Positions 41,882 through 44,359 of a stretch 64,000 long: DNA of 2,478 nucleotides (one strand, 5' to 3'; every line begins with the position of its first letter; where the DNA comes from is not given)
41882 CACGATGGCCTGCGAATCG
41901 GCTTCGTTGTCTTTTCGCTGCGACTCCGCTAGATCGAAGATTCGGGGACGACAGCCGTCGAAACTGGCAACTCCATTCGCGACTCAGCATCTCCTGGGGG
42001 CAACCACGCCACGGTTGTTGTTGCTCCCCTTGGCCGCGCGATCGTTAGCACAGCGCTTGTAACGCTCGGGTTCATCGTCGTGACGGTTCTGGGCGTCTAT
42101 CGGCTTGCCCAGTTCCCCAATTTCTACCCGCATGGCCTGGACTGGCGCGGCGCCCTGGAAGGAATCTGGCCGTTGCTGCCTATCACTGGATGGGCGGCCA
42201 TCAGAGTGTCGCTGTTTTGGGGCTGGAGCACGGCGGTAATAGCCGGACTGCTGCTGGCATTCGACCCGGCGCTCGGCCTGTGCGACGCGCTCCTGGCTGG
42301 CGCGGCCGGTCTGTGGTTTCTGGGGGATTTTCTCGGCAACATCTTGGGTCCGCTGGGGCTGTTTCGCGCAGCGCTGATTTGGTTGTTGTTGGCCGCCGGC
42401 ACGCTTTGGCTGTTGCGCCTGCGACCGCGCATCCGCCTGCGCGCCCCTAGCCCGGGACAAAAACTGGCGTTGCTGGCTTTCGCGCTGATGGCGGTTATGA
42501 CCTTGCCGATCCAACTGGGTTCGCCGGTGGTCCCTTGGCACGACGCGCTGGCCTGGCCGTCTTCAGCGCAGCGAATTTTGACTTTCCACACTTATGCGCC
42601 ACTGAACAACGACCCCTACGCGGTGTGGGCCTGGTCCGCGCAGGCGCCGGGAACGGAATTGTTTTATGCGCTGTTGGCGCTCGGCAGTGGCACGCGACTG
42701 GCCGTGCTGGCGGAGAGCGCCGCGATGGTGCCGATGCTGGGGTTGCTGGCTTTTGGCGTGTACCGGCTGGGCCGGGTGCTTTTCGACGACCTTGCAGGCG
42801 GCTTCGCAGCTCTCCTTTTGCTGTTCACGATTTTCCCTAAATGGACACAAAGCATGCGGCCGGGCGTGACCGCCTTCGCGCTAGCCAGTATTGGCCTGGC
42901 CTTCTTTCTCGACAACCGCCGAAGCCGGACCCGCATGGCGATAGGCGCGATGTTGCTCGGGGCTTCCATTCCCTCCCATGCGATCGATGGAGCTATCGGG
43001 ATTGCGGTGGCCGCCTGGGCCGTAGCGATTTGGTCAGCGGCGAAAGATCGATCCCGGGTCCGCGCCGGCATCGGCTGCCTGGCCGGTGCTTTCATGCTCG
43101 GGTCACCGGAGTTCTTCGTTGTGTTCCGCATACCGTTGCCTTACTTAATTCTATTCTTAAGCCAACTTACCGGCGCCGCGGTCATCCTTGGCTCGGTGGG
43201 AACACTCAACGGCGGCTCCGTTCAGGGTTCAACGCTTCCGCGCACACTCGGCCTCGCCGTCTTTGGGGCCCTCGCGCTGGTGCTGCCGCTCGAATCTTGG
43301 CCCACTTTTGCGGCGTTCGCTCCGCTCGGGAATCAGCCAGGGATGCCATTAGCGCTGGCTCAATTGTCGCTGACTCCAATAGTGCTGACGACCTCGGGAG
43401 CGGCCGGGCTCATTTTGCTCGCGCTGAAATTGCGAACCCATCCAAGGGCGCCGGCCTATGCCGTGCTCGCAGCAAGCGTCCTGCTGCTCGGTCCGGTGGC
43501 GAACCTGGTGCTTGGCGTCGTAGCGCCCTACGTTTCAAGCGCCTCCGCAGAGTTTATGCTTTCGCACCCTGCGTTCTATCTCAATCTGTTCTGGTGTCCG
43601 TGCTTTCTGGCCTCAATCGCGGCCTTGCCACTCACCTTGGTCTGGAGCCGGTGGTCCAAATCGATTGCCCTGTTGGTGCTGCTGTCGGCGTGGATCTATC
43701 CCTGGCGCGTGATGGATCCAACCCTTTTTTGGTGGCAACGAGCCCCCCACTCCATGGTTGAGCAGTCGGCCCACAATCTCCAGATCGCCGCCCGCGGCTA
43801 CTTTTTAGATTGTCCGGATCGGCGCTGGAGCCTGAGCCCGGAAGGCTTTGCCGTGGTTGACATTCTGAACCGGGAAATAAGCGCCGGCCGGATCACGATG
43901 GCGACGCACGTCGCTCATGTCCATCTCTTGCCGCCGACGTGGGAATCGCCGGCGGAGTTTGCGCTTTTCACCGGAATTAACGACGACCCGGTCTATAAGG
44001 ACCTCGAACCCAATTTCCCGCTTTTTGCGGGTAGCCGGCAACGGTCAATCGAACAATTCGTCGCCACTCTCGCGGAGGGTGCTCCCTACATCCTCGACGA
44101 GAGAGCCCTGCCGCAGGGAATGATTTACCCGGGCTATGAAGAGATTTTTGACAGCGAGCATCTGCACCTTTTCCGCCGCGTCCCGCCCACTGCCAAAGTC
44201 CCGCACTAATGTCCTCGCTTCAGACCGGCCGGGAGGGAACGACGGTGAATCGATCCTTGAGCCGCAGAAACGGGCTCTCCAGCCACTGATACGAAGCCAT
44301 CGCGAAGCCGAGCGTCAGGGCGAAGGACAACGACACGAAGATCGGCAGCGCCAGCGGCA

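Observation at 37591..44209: Partial tandem duplication of the 1309-aa membrane protein gene, each copy preceded by the same ~190-bp repeat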

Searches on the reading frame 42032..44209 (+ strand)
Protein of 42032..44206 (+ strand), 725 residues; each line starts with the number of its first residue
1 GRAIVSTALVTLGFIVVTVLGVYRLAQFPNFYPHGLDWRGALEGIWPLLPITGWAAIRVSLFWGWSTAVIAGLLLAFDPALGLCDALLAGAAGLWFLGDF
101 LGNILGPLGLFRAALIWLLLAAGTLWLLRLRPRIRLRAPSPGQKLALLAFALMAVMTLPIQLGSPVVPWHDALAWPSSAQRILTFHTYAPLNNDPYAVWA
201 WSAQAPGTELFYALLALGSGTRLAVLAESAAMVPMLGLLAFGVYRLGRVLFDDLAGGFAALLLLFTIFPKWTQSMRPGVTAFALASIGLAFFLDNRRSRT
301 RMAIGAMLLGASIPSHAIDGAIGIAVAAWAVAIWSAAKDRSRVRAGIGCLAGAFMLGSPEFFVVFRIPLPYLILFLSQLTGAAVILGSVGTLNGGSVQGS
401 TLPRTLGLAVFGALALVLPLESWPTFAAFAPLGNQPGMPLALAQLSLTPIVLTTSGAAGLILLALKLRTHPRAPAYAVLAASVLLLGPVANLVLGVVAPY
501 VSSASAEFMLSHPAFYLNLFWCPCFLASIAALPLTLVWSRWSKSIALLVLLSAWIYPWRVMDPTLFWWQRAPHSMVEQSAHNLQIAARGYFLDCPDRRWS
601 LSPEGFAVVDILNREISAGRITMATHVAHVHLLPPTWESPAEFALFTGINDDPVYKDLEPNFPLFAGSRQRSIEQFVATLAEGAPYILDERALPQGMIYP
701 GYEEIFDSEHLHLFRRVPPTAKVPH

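Call 11: search_protein_families(library=pfam, proteins=[window:42080-44209:+], max_evalue=0.01)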
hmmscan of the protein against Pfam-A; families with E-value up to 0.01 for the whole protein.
window:42080-44209:+ (709 aa): 0 families

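Call 24: find_homologous_proteins(query=window:42080-44206:+, max_evalue=0.001)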
Query window:42080-44206:+ (709 aa): 95 proteins with E <= 0.001 among 8000 candidates.
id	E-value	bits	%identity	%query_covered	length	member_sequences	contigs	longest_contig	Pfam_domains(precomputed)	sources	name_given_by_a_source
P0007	0.0e+0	1573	100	100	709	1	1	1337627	-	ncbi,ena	-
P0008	0.0e+0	1230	82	99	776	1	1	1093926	-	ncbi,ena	-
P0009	4.6e-214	731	56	99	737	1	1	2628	-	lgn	-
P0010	1.1e-191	657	50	99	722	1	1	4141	-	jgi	jgi:hypothetical protein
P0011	2.4e-179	617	47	100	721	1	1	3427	-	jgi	jgi:hypothetical protein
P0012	2.6e-165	570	47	99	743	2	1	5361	-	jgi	-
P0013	1.9e-160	554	43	99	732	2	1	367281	-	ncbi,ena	-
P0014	3.7e-160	553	45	97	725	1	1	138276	-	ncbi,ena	-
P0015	5.5e-153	529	45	98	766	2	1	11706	-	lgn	-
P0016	1.5e-151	525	44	97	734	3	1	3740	-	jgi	jgi:hypothetical protein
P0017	5.1e-149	516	43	97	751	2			-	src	-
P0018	1.0e-148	515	44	99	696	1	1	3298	-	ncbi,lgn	-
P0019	1.4e-146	508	44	97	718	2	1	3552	-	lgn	-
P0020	3.0e-146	507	53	54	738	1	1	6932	-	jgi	-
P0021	1.2e-145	505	44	99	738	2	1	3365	-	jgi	-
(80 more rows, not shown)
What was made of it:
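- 42030..44209 (+): Gene B: copy 2, a free-standing GT-C-fold glycosyltransferase. The annotated ORF starts at GTG 42080, inside predicted TM1. The frame is open from 41933. 95 homologs of ~690-790 aa at 95-100% coverage (call 24).
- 95 homologs, nearly all 690-790 aa at 95-100% coverage (call 24). Absence of a B ortholog in the sister genome rests on one search, and that search also failed to list gene A itself (call 24).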

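Call 26: find_encoding_contigs(protein=P0008, flank=10000, max_places=3)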
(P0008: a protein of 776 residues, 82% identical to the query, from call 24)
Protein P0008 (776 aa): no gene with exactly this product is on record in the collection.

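Call 27: find_encoding_contigs(protein=P0007, flank=10000, max_places=3)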
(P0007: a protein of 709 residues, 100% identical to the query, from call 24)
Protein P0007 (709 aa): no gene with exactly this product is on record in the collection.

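Call 32: find_related_loci(query=A1, collection=genome_contigs, flank=10000)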
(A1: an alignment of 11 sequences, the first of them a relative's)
Query A1 (776 aa) in genome_contigs; peptide patterns used: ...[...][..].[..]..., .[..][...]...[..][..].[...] (x = any residue, [..] = any of these).
104 stretches matched a pattern; 44 encode a relative of the query (tblastn E <= 1e-3); 43 distinct loci.
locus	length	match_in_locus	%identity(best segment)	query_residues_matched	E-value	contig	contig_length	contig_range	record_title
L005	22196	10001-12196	46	42-771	2e-158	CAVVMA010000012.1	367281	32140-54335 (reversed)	MAG: uncultured delta proteobacterium isolate MFD09222.bin.2.46 genome assembly, contig: contig_76027, whole genome shot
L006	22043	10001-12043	46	58-744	2e-153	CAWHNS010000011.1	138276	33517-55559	MAG: uncultured delta proteobacterium isolate MFD09222.bin.2.29 genome assembly, contig: contig_163323, whole genome sho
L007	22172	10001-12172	44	55-763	9e-148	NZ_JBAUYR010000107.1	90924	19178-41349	MAG: Candidatus Binatus sp. isolate MFD06940_ilm_asm_bin44 k127_400180, whole genome shotgun sequence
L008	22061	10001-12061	44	51-754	8e-145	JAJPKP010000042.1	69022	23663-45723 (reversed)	MAG: Proteobacteria bacterium isolate Centralia_MAG_89 k107_14627105, whole genome shotgun sequence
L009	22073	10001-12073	43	50-754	6e-143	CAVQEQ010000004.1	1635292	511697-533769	MAG: uncultured delta proteobacterium isolate MFD04434.bin.1.46 genome assembly, contig: contig_6686, whole genome shotg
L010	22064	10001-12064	43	50-754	2e-142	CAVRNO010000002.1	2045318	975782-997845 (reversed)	MAG: Candidatus Binataceae bacterium isolate MFD03726.bin.1.6 genome assembly, contig: contig_15392, whole genome shotgu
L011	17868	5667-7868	41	26-770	2e-142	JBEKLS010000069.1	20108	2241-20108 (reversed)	MAG: Candidatus Binatus sp. isolate SPRUCE 376 SPRUCE_376_69, whole genome shotgun sequence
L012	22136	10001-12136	42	55-776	2e-141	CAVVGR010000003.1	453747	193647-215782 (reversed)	MAG: uncultured delta proteobacterium isolate MFD01716.bin.2.12 genome assembly, contig: contig_38886, whole genome shot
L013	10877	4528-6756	40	7-754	5e-141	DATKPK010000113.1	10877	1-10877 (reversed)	MAG TPA_asm: Candidatus Binataceae bacterium isolate SMAG_U14789 k141_3987094, whole genome shotgun sequence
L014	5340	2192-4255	42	50-754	2e-141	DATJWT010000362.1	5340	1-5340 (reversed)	MAG TPA_asm: Candidatus Binataceae bacterium isolate SMAG_U15106 k141_112356, whole genome shotgun sequence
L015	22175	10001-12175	43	24-758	2e-139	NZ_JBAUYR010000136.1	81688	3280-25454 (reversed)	MAG: Candidatus Binatus sp. isolate MFD06940_ilm_asm_bin44 k127_195828, whole genome shotgun sequence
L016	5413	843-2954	43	38-754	1e-140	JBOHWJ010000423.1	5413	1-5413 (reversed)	MAG: Candidatus Binataceae bacterium isolate TC-S_metawrap_bin.57 k127_4449658, whole genome shotgun sequence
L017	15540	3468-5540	43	50-754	5e-137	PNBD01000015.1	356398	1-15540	MAG: Deltaproteobacteria bacterium isolate palsa_1115 73.20111000_P3M.98_contig_3204, whole genome shotgun sequence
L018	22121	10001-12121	43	48-758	2e-136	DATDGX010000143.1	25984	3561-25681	MAG TPA_asm: Candidatus Binataceae bacterium isolate SMAG_U263 k141_125061, whole genome shotgun sequence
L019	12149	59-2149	43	48-754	2e-134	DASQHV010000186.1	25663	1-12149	MAG TPA_asm: Candidatus Acidiferrales bacterium isolate SMAG_U11842 k141_941254, whole genome shotgun sequence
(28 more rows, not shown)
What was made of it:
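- Tried and rejected: A scan with a family alignment found 43 loci, all 51% identity or less (call 32).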

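Call 43: search_protein_families(library=ncbifam, proteins=[window:42032-44206:+], max_evalue=1)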
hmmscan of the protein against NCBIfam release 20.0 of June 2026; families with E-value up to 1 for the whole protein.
window:42032-44206:+ (725 aa): 0 families

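Call 44: search_protein_families(library=pfam, proteins=[window:42032-44206:+], max_evalue=1)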
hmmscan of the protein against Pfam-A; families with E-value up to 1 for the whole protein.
window:42032-44206:+ (725 aa): 0 families

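Call 49: predict_structure(alignment_id=A3)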
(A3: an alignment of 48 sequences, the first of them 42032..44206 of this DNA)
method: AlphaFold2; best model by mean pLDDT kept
length: 725 residues; sequences in the alignment: 48
mean_pLDDT: 89.1   pTM: 0.91
mean pLDDT of the five models: 89.1, 86.8, 86.1, 85.7, 85.1
residues with pLDDT >= 90: 480; 70-90: 184; 50-70: 39; < 50: 22
segments of 3 or more residues with pLDDT < 50: 423-438, 722-725
pLDDT, mean of each block of 10 residues (from residue 1): 85 92 86 89 97 98 98 97 97 95 94 97 97 94 97 95 93 93 92 83 88 98 97 96 97 97 89 90 97 94 98 94 96 93 97 93 80 90 98 78 83 81 44 43 60 91 89 79 90 89 86 89 94 96 92 83 62 87 94 90 95 98 96 71 94 89 85 91 94 90 94 90 44
secondary structure, 60 per line:
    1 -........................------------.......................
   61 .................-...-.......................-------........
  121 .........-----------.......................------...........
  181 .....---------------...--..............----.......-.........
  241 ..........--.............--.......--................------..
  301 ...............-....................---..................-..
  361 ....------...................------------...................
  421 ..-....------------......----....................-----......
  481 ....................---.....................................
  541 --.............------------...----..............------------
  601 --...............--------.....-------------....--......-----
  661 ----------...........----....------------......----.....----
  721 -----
elements in order (helices of 4 or more, strands of 3 or more residues): H2-25 H38-77 H83-105 H113-129 H141-163 H170-185 H206-219 H224-230 H232-250 H253-265 H268-274 H277-292 H299-315 H317-336 H340-357 H359-364 H371-389 H402-422 H424-427 H440-445 H450-469 H475-500 H504-540 H543-555 H575-588 H603-617 E626-630 H644-647 E650-655 H673-681 E686-689 E702-707 E712-716
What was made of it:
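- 42030..44209 (+): AF2 pLDDT 89 / pTM 0.91 (call 49).
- On GT-C fold glycosyltransferase superfamily (gene B / C-module of A): About 20 helices lie between residues 2 and 555, followed by an alpha/beta domain at 575-716 (call 49).
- Closest known: GT-C superfamily membrane glycosyltransferases. Same: B has a C-terminal alpha/beta domain after the membrane part (call 49).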

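Call 52: fold_search(model_id=the predicted structure, library=pdb)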
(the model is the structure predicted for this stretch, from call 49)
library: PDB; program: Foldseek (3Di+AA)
matches with E <= 10: 379; with E <= 0.001: 14
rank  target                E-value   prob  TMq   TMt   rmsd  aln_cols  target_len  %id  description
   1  3wak                  4.9e-06  1.00  0.40  0.35  11.1       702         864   12  Crystal structure of the Archaeoglobus fulgidus oligosaccharyltransferase (O29867_ARCFU) in the apo form (released 2013-10-30)
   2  3waj                  6.8e-06  1.00  0.39  0.36  11.8       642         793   13  Crystal structure of the Archaeoglobus fulgidus oligosaccharyltransferase (O29867_ARCFU) complex with Zn and sulfate (released 2013-10-30)
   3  7e9s_A                7.1e-06  1.00  0.42  0.36  11.1       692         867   11  Archaeal oligosaccharyltransferase AglB from Archaeoglobus fulgidus in complex with an inhibitory peptide and a dolich (released 2021-09-08)
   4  8agc_A                8.1e-06  1.00  0.39  0.41  12.3       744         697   12  Structure of yeast oligosaccharylransferase complex with lipid-linked oligosaccharide and non-acceptor peptide bound (released 2022-12-07)
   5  5f15                  1.8e-05  1.00  0.32  0.41  14.9       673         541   14  Crystal Structure of ArnT from Cupriavidus metallidurans bound to Undecaprenyl phosphate (released 2016-02-17)
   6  5gmy_A                3.8e-05  1.00  0.43  0.38  10.1       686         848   12  Crystal structure of the Archaeoglobus fulgidus oligosaccharyltransferase (O29867_ARCFU) tethered with an acceptor pep (released 2017-02-01)
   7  8agb_A                6.8e-05  1.00  0.40  0.44  13.2       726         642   12  Structure of yeast oligosaccharylransferase complex with lipid-linked oligosaccharide bound (released 2022-12-07)
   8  8age_A                7.4e-05  1.00  0.39  0.44  10.9       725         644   12  Structure of yeast oligosaccharylransferase complex with acceptor peptide bound (released 2022-12-07)
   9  6s7t_A                8.0e-05  1.00  0.40  0.41  15.0       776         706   12  Cryo-EM structure of human oligosaccharyltransferase complex OST-B (released 2019-12-18)
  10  6ezn_F                9.5e-05  1.00  0.41  0.45  12.9       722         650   12  Cryo-EM structure of the yeast oligosaccharyltransferase (OST) complex (released 2018-01-17)
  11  7oci_F                1.2e-04  1.00  0.39  0.43  13.2       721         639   12  Cryo-EM structure of yeast Ost6p containing oligosaccharyltransferase complex (released 2022-02-16)
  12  9n9j_I                1.2e-04  1.00  0.38  0.40  14.0       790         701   10  Structure of a GRP94 folding intermediate engaged with a CCDC134- and FKBP11-bound secretory translocon (released 2025-11-19)
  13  7zlh_A                4.6e-04  1.00  0.39  0.42  12.9       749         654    9  Cryo-EM structure of C-mannosyltransferase CeDPY19, in apo state, bound to CMT2-Fab and anti-Fab nanobody (released 2023-01-11)
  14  8b6l_I                7.3e-04  1.00  0.39  0.41  12.3       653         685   12  Subtomogram average of the human Sec61-TRAP-OSTA-translocon (released 2022-12-07)
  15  6ftg_5                1.5e-03  1.00  0.39  0.42  13.0       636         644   13  Subtomogram average of OST-containing ribosome-translocon complexes from canine rough microsomal membranes (released 2018-03-21)
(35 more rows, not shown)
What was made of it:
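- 42030..44209 (+): Foldseek hits AglB, STT3, ArnT, DPY19, AftA with probability 1.00 (call 52).
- Closest known: GT-C superfamily membrane glycosyltransferases. Same: For B: Foldseek probability 1.00, E 5e-6 to 7e-4, TM-score 0.39-0.44 (call 52).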

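Call 84: search_solved_structures(query=A3, max_evalue=1)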
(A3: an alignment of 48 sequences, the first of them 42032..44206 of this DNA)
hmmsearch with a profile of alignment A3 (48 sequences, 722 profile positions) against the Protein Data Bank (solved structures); distinct sequences matched with E-value up to 1: 0.
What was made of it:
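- On Curated GT-C sequence families (Pfam PMT_2/PMT/STT3/Glyco_transf_22 and others; NCBIfam): A profile of 48 family members finds no PDB sequence at E <= 1 (call 84).
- Closest known: GT-C superfamily membrane glycosyltransferases. Different: There is no sequence-level match to any Pfam, NCBIfam or PDB family (calls 11, 43, 44, 84).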
